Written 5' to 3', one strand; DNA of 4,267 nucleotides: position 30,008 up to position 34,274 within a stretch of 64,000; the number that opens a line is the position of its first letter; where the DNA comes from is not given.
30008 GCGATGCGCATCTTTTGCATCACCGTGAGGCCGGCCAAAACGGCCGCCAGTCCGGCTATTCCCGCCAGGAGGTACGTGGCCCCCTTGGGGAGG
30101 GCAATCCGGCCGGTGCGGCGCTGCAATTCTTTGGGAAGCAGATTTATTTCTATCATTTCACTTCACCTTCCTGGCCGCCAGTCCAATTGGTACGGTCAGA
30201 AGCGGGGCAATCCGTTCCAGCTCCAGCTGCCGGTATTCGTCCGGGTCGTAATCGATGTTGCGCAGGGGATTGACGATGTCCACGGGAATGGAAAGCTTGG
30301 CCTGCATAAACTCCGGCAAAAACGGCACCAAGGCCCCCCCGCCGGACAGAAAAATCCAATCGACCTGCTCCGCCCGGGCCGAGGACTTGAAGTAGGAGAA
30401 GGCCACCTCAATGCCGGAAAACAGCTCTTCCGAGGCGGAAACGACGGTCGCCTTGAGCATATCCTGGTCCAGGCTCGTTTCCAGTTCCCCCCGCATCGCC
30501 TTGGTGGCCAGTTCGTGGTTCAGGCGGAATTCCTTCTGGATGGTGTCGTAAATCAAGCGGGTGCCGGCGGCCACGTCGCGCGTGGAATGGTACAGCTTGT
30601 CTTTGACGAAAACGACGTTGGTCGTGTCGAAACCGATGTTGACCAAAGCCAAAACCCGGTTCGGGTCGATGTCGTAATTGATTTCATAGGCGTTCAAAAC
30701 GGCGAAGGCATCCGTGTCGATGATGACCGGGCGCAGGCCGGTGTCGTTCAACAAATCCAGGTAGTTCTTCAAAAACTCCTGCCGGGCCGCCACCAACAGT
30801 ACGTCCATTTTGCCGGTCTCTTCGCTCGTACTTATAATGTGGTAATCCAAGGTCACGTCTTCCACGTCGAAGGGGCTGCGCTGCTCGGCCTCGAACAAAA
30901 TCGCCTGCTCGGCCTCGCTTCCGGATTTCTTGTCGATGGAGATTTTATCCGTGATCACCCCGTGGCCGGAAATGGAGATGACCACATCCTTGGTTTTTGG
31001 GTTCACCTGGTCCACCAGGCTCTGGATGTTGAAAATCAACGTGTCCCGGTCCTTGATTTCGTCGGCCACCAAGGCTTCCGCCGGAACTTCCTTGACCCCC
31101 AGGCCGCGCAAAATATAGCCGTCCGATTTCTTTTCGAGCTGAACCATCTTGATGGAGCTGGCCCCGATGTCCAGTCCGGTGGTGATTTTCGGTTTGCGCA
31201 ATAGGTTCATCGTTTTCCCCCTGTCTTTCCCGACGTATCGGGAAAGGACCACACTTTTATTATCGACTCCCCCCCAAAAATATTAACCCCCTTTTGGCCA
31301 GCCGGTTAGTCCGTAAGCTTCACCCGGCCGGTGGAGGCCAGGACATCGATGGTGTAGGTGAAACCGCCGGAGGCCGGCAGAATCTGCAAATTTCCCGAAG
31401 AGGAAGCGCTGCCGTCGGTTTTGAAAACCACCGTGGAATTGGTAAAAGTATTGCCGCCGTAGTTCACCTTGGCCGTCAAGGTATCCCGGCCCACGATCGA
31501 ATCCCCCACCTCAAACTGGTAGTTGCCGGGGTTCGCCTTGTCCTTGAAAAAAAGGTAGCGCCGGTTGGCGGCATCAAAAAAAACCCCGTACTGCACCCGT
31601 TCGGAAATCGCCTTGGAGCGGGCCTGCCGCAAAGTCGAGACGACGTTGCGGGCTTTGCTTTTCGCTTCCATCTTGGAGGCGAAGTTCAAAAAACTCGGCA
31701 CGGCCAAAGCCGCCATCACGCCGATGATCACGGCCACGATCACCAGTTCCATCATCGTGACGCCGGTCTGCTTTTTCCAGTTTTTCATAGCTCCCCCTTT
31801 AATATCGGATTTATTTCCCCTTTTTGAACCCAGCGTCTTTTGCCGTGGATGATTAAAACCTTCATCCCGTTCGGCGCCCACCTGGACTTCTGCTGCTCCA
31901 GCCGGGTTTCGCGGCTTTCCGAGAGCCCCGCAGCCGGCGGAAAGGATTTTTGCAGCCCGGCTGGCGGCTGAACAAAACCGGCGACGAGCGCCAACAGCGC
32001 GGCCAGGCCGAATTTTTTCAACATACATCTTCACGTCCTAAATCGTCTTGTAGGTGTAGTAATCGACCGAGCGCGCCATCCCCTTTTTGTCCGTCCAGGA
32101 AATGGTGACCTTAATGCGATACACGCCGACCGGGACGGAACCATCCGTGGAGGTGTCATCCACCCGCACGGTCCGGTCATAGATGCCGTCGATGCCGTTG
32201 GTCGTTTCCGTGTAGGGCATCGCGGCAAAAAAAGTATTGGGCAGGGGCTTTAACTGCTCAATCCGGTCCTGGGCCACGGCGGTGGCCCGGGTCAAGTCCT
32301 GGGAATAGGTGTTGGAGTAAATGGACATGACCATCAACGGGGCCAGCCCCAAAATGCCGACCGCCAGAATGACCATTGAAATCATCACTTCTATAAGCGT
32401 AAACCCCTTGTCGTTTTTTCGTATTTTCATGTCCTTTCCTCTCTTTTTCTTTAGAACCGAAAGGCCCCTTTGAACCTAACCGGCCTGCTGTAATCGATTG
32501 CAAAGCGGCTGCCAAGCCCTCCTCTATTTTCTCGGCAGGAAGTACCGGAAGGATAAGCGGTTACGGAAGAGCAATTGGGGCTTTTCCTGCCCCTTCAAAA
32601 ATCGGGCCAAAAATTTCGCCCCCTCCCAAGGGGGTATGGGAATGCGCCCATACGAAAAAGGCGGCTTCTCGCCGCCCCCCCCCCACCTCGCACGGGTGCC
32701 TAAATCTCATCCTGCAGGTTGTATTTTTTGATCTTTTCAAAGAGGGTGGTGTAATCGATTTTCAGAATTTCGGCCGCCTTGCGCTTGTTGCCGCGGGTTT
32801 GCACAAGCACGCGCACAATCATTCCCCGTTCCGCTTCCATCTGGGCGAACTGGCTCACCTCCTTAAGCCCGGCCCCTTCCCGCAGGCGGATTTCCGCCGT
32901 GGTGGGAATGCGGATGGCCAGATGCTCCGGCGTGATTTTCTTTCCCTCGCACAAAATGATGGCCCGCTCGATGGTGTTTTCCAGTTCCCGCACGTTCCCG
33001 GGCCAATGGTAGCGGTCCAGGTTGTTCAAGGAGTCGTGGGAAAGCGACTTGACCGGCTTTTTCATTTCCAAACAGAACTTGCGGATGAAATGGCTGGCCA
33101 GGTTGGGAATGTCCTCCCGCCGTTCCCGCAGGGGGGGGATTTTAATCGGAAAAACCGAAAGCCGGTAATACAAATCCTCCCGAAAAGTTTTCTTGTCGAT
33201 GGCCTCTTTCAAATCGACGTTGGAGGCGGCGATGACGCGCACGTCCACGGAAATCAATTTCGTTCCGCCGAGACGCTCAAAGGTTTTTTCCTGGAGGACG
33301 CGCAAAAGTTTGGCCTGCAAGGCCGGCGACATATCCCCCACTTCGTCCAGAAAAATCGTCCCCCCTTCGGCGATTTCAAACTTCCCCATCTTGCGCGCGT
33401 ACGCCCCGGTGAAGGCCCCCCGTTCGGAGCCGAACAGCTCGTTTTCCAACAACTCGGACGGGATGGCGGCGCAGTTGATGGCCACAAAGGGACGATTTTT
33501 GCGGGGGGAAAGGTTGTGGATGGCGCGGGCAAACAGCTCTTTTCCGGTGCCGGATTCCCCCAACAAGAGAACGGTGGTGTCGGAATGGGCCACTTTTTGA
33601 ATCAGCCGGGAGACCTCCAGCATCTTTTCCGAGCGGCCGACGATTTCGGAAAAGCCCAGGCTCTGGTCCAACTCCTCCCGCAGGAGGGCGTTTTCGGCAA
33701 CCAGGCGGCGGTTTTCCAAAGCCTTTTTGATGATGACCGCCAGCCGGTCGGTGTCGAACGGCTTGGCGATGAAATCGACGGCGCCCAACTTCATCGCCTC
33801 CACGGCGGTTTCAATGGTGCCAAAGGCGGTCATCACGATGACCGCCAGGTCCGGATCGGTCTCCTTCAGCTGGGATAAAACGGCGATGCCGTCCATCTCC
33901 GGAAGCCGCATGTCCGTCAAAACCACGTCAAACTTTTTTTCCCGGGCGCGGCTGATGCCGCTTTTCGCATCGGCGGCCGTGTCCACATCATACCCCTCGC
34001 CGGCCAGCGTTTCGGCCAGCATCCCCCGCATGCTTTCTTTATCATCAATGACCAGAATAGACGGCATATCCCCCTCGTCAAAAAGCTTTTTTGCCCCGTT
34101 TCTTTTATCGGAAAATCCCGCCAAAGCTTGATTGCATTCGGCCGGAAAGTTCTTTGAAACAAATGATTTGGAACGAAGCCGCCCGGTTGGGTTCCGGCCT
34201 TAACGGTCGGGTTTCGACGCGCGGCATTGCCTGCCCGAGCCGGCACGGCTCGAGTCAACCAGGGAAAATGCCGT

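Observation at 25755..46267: Two complete but non-identical pilus/T2SS-like envelope machines within 20 kb, sharing one set of ATPases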

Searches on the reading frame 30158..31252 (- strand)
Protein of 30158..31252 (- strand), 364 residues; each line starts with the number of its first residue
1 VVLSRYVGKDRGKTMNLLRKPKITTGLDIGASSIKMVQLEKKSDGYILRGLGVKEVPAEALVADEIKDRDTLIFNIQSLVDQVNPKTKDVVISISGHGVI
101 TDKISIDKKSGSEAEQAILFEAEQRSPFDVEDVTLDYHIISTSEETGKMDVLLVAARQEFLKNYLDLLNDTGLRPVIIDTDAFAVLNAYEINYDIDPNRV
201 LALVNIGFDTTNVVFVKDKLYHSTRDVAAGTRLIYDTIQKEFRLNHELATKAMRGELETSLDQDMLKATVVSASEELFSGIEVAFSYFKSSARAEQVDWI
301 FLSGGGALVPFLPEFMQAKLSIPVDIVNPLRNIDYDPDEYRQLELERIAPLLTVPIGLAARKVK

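Call 3: search_protein_families(library=pfam, proteins=[window:30158-31252:-], max_evalue=0.01)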
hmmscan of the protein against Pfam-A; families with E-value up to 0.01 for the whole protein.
window:30158-31252:- (364 aa): 4 families
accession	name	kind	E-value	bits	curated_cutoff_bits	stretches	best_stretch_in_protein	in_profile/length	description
PF11104.14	PilM_2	-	1e-57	196.1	27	1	26-362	1-339/340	Type IV pilus assembly protein PilM;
PF05134.19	T2SSL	-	3.2e-05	23.9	25.5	1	85-184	44-137/231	Type II secretion system (T2SS), protein L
PF14450.12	FtsA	-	0.00041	21.2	31.8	1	202-330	1-113/127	Cell division protein FtsA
PF21522.3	MreB-like_C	-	0.005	17.9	27.8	0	203-308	1-115/123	Archaeal actin homologue MreB-like, C-terminal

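Call 5: search_protein_families(library=ncbifam, proteins=[window:30158-31252:-], max_evalue=0.01)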
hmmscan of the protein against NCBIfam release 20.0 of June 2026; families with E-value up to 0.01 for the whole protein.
window:30158-31252:- (364 aa): 2 families
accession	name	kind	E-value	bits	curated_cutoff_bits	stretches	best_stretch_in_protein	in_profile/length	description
TIGR01175.1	pilM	subfamily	1.4e-58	198.5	133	1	23-363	4-348/348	type IV pilus assembly protein PilM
NF045709.1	Amuc_1101_fam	equivalog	3e-46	158.5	650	1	22-363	5-350/608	Amuc_1101 family PilM-like pilus complex protein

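Call 24: find_related_loci(query=window:30158-31210:-, collection=genome_contigs, flank=10000)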
Query window:30158-31210:- (350 aa) in genome_contigs; peptide patterns used: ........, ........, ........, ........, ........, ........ (x = any residue, [..] = any of these).
123 stretches matched a pattern; 21 encode a relative of the query (tblastn E <= 1e-3); 21 distinct loci.
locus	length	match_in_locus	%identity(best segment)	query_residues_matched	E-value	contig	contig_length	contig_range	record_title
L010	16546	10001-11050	89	1-350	0e+0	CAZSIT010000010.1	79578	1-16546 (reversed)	MAG TPA_asm: uncultured Ignavibacteria bacterium isolate SRP119689_co1_142 genome assembly, contig: NODE_306_length_7957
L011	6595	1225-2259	69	6-350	2e-172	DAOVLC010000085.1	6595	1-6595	MAG TPA_asm: Candidatus Zixiibacteriota bacterium isolate CSMAG_1435 CSMAG_1435_k141_2673772_length_6595_cov_13.0000, wh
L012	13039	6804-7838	68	6-350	3e-170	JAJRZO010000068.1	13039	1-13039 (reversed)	MAG: Candidatus Zixiibacteriota bacterium isolate Dive96_bin4.201 k141_945923, whole genome shotgun sequence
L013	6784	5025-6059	67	6-350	3e-169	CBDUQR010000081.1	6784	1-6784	MAG TPA_asm: uncultured bacterium isolate SRR21487743_binner23_Refined_16 genome assembly, contig: ERZ25748485.4604, who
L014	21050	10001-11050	67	1-350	5e-168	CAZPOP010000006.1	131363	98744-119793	MAG TPA_asm: uncultured Ignavibacteria bacterium isolate SRP214966_co5_260 genome assembly, contig: NODE_20_length_13136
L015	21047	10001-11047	67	1-349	4e-167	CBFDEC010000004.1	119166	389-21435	MAG TPA_asm: uncultured bacterium isolate SRR26215678_metabat2_26 genome assembly, contig: ERZ25073496.49, whole genome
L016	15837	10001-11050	66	1-350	2e-166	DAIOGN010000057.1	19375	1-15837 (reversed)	MAG TPA_asm: Candidatus Zixiibacteriota bacterium isolate CTOTU25983 NODE_701_length_19375_cov_4.189752, whole genome sh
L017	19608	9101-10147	68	1-349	3e-166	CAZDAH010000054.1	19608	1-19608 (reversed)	MAG TPA_asm: uncultured Ignavibacteria bacterium isolate binchicken_co395_172 genome assembly, contig: NODE_539_length_1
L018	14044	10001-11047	67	1-349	3e-166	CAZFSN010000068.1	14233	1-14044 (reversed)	MAG TPA_asm: uncultured Ignavibacteria bacterium isolate binchicken_co129_624 genome assembly, contig: NODE_12914_length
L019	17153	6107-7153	67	1-349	4e-164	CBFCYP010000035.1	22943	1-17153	MAG TPA_asm: uncultured bacterium isolate SRR26215681_binner13_Refined_78 genome assembly, contig: ERZ25073475.1068, who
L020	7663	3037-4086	63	1-350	4e-161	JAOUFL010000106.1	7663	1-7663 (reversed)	MAG: Candidatus Zixiibacteriota bacterium isolate 4_1_July_SF_Bin42 4_1_July_SF_Bin42_scaffold_5145_c1, whole genome sho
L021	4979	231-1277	65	1-349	8e-162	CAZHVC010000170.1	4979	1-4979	MAG TPA_asm: uncultured Ignavibacteria bacterium isolate binchicken_co274_505 genome assembly, contig: NODE_39667_length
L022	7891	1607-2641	65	5-349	7e-159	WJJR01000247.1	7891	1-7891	MAG: Candidatus Zixiibacteriota bacterium isolate Bin_224 k141_2230074, whole genome shotgun sequence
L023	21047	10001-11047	64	1-349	1e-158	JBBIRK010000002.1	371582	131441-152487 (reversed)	MAG: Candidatus Zixiibacteriota bacterium isolate STS170223_bin_348 NODE_12_length_371582_cov_14.652591, whole genome sh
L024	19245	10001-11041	64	3-349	6e-157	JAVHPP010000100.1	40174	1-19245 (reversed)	MAG: Candidatus Zixiibacteriota bacterium isolate auto_59_18 WB_2019_0_2um_336_length_40174_cov_9, whole genome shotgun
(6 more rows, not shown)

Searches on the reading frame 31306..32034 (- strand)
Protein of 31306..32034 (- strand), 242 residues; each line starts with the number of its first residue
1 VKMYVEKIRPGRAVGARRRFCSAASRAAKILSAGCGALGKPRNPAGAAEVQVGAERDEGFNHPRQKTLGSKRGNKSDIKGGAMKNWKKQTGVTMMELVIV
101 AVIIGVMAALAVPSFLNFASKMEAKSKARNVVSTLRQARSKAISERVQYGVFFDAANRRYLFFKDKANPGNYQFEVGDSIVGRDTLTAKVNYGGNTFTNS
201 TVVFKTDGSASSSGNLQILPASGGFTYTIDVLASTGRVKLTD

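Call 3: search_protein_families(library=pfam, proteins=[window:31306-32034:-], max_evalue=0.01)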
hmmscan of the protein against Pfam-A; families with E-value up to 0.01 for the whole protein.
window:31306-32034:- (242 aa): 2 families
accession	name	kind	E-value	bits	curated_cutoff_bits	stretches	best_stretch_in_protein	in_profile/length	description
PF12019.13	GspH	-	4.5e-07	30.8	21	1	128-233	2-106/108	Type II transport protein GspH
PF07963.17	N_methyl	-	5e-05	23.1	21.2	1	86-111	1-26/27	Prokaryotic N-terminal methylation motif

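Call 5: search_protein_families(library=ncbifam, proteins=[window:31306-32034:-], max_evalue=0.01)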
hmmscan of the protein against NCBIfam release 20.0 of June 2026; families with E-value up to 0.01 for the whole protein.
window:31306-32034:- (242 aa): 10 families
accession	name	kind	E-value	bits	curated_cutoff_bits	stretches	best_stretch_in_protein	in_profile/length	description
TIGR01708.2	typeII_sec_gspH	equivalog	8.8e-12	45.3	80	1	89-188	1-97/169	type II secretion system minor pseudopilin GspH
NF041775.1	typeIV_PilA_Myxo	equivalog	1.4e-09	38.2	400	1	88-175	9-91/214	type IV pilin protein PilA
NF047827.1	T3SSXpsH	equivalog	3.3e-07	30.2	160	1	91-240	2-139/145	type II secretion system protein XpsH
NF040982.1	ComGD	equivalog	4.8e-07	30.3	70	1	90-206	2-120/139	competence type IV pilus minor pilin ComGD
TIGR01710.1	typeII_sec_gspG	equivalog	2.6e-06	27.5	88.85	1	91-139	2-49/134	type II secretion system major pseudopilin GspG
NF007800.0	PRK10506.1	equivalog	2.6e-05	24.1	158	1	85-145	4-64/163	prepilin peptidase-dependent protein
TIGR02596.1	TIGR02596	subfamily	4.3e-05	23.7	70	1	93-153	2-62/196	Verru_Chthon cassette protein D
NF007862.0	PRK10574.1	equivalog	4.4e-05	23.6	138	1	87-121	2-36/145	prepilin peptidase-dependent pilin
TIGR02532.1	IV_pilin_GFxxxE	domain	0.0049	16.7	16.3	1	89-112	1-24/24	prepilin-type N-terminal cleavage/methylation domain-containing protein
NF040999.1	pilin_ComGC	equivalog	0.0056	16.8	75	1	90-131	2-43/84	competence type IV pilus major pilin ComGC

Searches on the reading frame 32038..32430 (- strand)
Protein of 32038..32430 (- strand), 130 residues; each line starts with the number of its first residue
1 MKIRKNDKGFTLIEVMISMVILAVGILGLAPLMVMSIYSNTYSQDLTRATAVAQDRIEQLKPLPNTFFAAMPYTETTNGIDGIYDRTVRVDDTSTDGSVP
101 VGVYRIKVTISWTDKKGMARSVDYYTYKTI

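Call 3: search_protein_families(library=pfam, proteins=[window:32038-32430:-], max_evalue=0.01)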
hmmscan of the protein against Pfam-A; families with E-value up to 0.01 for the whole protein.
window:32038-32430:- (130 aa): 1 family
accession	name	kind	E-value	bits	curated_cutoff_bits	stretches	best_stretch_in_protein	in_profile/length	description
PF07963.17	N_methyl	-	5.4e-11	42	21.2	1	4-29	1-26/27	Prokaryotic N-terminal methylation motif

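Call 5: search_protein_families(library=ncbifam, proteins=[window:32038-32430:-], max_evalue=0.01)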
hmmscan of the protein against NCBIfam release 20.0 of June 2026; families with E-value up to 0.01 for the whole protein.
window:32038-32430:- (130 aa): 15 families
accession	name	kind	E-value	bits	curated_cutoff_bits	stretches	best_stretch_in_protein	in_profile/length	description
TIGR02523.1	type_IV_pilV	equivalog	3.9e-11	43.6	52.2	1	8-66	2-60/139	type IV pilus modification protein PilV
TIGR02532.1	IV_pilin_GFxxxE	domain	1.9e-07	30.6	16.3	1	8-29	2-23/24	prepilin-type N-terminal cleavage/methylation domain-containing protein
NF038303.1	EPS_HpsB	equivalog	4.5e-06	26.8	150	1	7-59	2-54/211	hormogonium polysaccharide secretion pseudopilin HpsB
TIGR01707.1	gspI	equivalog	1.3e-05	25.6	44.35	1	9-61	1-53/101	type II secretion system minor pseudopilin GspI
NF041013.1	T4P_ComGE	equivalog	8.5e-05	22.6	49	1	5-58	1-54/83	competence type IV pilus minor pilin ComGE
NF041002.1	pilin_ComGF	equivalog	0.00025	21.3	80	1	8-41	2-34/139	competence type IV pilus minor pilin ComGF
NF007848.0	PRK10557.1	equivalog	0.00083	18.7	120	1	3-35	6-41/192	prepilin peptidase-dependent protein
TIGR01708.2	typeII_sec_gspH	equivalog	0.0014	18.6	80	1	8-51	2-41/169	type II secretion system minor pseudopilin GspH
TIGR02599.1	TIGR02599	subfamily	0.0015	17.9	256.5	1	9-45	1-35/361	Verru_Chthon cassette protein C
NF006453.0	PRK08808.1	equivalog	0.003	16.7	295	1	4-36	3-34/211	type II secretion system protein J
NF007660.0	PRK10332.1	equivalog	0.0036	17.8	86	1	5-49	6-53/107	prepilin-type N-terminal cleavage/methylation domain-containing protein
NF038304.1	EPS_HpsC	equivalog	0.0055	16.3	200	1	2-37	15-47/318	hormogonium polysaccharide secretion pseudopilin HpsC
NF007862.0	PRK10574.1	equivalog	0.0064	16.6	138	1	5-24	2-21/145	prepilin peptidase-dependent pilin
TIGR01710.1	typeII_sec_gspG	equivalog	0.0064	16.5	88.85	1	8-46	1-35/134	type II secretion system major pseudopilin GspG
NF047828.1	T3SSXpsI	equivalog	0.008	16.2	150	0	8-59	2-53/132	type II secretion system protein XpsI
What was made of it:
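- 32038..32430 (-): PilV/GspI-like prepilin (130 aa). N-terminal matches to PilV and GspI models fall below cutoffs (calls 3, 5).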

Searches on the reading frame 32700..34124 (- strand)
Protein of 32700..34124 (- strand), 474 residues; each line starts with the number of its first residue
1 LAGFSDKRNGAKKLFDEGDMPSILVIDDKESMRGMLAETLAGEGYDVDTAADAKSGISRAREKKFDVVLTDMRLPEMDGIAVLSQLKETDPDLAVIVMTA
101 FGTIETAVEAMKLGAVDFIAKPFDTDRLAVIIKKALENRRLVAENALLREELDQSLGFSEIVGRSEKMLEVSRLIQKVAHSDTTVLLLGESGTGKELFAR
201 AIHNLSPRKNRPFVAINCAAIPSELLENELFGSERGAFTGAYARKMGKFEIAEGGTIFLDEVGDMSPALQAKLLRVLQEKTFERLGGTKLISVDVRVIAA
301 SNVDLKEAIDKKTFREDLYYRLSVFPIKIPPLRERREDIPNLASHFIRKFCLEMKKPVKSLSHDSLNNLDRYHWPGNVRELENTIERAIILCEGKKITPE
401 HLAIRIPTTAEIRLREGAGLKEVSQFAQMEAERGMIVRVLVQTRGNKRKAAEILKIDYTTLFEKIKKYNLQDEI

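Call 3: search_protein_families(library=pfam, proteins=[window:32700-34124:-], max_evalue=0.01)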
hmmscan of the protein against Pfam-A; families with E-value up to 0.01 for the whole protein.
window:32700-34124:- (474 aa): 13 families
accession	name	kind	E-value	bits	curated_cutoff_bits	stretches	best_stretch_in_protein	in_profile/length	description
PF00158.32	Sigma54_activat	-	4.6e-73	244.9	20.2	1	161-327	1-167/168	Sigma-54 interaction domain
PF00072.30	Response_reg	-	1.2e-31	109.6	30.2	1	23-132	1-110/111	Response regulator receiver domain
PF25601.1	AAA_lid_14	-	3.4e-27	94.5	27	1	333-406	1-74/87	AAA+ ATPase lid domain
PF14532.12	Sigma54_activ_2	-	5.4e-25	88.7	25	1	162-332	1-138/138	Sigma-54 interaction domain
PF07728.20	AAA_5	-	8.6e-11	42.4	22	1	185-303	2-123/139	AAA domain (dynein-related subfamily)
PF02954.25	HTH_8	-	3e-09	36.9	22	1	430-468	4-42/42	Bacterial regulatory protein, Fis family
PF00004.35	AAA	-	2.7e-06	28.3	21.2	1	185-315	1-120/131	ATPase family associated with various cellular activities (AAA)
PF07724.20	AAA_2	-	3.1e-06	27.8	27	1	184-314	5-136/166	AAA domain (Cdc48 subfamily)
PF13191.12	AAA_16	-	0.00013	22.9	32.6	1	161-279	2-122/167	AAA ATPase domain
PF20030.5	bpMoxR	-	0.00014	21.4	27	1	175-303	24-146/205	MoxR domain in the MoxR-vWA-beta-propeller ternary systems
PF00493.29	MCM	-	0.0014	18.2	23.3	1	179-316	54-186/224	MCM P-loop domain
PF01078.27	Mg_chelatase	-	0.0016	18.3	20.3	0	177-271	17-124/207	Magnesium chelatase, subunit ChlI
PF12775.13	AAA_7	-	0.0026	17.8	25.8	1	152-220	3-71/181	P-loop containing dynein motor region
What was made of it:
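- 32700..34067 (-): NtrC-family sigma54 response regulator (PilR-like by position). Response_reg + Sigma54_activat + HTH_8 (call 3).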

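Call 5: search_protein_families(library=ncbifam, proteins=[window:32700-34124:-], max_evalue=0.01)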
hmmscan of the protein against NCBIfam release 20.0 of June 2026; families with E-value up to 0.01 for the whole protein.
window:32700-34124:- (474 aa): 127 families (the best 25 are shown)
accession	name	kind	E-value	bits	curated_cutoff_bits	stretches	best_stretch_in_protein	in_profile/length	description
NF008469.0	PRK11361.1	equivalog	7.2e-143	476.6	714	1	22-471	6-457/461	acetoacetate metabolism transcriptional regulator AtoC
TIGR02915.1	PEP_resp_reg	equivalog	4.2e-139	464.2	502.6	1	23-470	1-444/445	PEP-CTERM-box response regulator transcription factor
TIGR01818.1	ntrC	equivalog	3.1e-138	461.4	558.6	1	23-467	1-462/463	nitrogen regulation protein NR(I)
NF007689.0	PRK10365.1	equivalog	5.5e-125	417.6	760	1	22-466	7-440/441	sigma-54-dependent response regulator transcription factor ZraR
NF051870.1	NAssimRespRegNtrX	equivalog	2.3e-121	405.8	600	1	22-467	3-449/452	nitrogen assimilation response regulator NtrX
NF041552.1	TF_PrdR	equivalog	5.4e-117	391.5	795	1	154-469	264-577/577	sigma-54 dependent transcriptional regulator PrdR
NF041946.1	LuxO_transreg_Vib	equivalog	1.7e-116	389.8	800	1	26-468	2-460/463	quorum-sensing sigma-54 dependent transcriptional regulator LuxO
TIGR01817.1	nifA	equivalog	1.3e-113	380.6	528.85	1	149-430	186-468/534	nif-specific transcriptional activator NifA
NF011695.0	PRK15115.1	equivalog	1.5e-111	373.3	763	1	22-471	8-439/445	two-component system response regulator GlrR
NF049963.1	RespRegFlgRCampy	domain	1.8e-111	373.1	750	1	23-470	3-429/429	fla regulon two-component system response regulator FlgR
NF008176.1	PRK10923.1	equivalog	2.3e-111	372.7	620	1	23-402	6-381/469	nitrogen regulation protein NR(I)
NF050807.1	TransRegFlbDCaul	equivalog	7.4e-107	358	750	1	43-469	23-439/454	sigma-54-dependent transcriptional regulator FlbD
NF011958.0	PRK15429.1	equivalog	8.7e-107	358.4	830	1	138-471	357-687/692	formate hydrogenlyase transcriptional activator FlhA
NF003451.0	PRK05022.1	equivalog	3.4e-101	339.5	476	1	136-471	168-511/512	nitric oxide reductase transcriptional regulator NorR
NF038308.1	RNA_repair_RtcR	equivalog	2.8e-100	336.7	650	1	20-470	28-518/530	RNA repair transcriptional activator RtcR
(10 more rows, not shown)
